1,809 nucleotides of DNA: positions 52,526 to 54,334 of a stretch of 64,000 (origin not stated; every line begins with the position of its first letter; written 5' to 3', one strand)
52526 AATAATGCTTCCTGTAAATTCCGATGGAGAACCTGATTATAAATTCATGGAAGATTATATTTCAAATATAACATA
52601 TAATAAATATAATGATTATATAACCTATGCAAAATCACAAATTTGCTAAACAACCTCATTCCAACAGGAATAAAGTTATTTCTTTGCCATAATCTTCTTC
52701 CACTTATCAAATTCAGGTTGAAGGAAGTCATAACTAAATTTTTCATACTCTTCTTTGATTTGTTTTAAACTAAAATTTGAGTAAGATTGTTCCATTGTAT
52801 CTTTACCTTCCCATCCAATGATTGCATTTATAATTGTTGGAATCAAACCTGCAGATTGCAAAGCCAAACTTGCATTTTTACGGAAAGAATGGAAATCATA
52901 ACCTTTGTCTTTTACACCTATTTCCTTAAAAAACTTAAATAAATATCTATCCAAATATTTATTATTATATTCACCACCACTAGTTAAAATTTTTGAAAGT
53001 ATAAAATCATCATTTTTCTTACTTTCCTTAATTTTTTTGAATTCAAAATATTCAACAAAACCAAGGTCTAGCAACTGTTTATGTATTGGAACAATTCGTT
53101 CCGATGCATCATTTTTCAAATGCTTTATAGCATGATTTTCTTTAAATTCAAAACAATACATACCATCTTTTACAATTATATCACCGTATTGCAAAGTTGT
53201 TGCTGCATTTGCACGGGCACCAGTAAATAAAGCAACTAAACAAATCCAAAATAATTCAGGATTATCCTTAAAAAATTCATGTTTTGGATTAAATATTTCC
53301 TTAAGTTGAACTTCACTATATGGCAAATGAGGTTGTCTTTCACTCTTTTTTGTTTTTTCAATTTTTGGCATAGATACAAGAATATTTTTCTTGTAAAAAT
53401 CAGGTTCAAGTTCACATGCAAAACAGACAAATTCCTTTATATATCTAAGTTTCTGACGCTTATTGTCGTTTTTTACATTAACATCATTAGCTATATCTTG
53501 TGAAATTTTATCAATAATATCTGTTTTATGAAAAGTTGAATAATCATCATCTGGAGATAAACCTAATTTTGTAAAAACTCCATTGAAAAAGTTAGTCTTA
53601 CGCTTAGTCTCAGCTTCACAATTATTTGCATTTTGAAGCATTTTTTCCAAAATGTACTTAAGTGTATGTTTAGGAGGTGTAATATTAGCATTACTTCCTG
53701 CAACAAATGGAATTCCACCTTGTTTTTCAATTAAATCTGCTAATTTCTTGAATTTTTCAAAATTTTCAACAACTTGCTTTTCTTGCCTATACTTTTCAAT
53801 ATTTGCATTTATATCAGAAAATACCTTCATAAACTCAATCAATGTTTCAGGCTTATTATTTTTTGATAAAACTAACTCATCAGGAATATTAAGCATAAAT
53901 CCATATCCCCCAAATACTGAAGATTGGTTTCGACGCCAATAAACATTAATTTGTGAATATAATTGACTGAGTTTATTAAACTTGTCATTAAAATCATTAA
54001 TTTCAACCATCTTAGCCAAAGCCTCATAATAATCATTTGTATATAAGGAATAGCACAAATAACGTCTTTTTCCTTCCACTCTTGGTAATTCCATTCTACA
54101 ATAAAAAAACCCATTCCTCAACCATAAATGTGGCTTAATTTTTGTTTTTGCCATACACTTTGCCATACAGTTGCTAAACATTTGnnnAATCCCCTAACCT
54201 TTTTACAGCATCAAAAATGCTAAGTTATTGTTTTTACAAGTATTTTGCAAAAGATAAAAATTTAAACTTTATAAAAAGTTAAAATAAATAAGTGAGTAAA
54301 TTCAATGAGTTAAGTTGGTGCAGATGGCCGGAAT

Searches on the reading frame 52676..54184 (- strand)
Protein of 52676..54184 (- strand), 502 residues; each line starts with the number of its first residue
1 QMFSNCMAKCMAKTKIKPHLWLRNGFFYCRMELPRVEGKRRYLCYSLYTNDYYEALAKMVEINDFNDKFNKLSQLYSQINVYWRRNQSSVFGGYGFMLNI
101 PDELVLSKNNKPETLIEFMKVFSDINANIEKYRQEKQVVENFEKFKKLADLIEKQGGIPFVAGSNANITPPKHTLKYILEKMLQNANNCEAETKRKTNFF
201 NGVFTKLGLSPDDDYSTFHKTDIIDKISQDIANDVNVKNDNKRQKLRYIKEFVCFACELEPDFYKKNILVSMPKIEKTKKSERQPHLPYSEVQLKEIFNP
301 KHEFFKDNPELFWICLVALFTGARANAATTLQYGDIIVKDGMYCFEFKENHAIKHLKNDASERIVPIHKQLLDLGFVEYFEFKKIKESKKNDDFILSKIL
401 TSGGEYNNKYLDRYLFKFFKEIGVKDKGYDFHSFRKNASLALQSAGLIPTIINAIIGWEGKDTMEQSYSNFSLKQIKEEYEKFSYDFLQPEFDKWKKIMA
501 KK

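Call 9: search_protein_families(library=pfam, proteins=[window:52676-54184:-], max_evalue=0.01)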
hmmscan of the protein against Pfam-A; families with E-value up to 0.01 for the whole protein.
window:52676-54184:- (502 aa): 1 family
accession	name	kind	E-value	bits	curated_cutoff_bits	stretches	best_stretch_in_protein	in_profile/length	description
PF00589.27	Phage_integrase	-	6.6e-07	29.7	27.1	1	314-469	27-166/172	Phage integrase family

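Call 39: search_protein_families(library=phrogs, proteins=[window:52676-54184:-], max_evalue=0.01)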
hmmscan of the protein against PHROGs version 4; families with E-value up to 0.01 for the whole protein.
window:52676-54184:- (502 aa): 2 families
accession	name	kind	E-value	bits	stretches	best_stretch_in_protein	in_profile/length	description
phrog_1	-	integration and excision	9.1e-20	72.4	1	140-484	137-448/611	integrase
phrog_216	-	integration and excision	4.1e-10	40.2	1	300-485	70-238/301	integrase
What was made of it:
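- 52676..54187 (-): Tyrosine integrase of the island (503 aa). Pfam Phage_integrase and PHROG 1: calls 9, 39.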
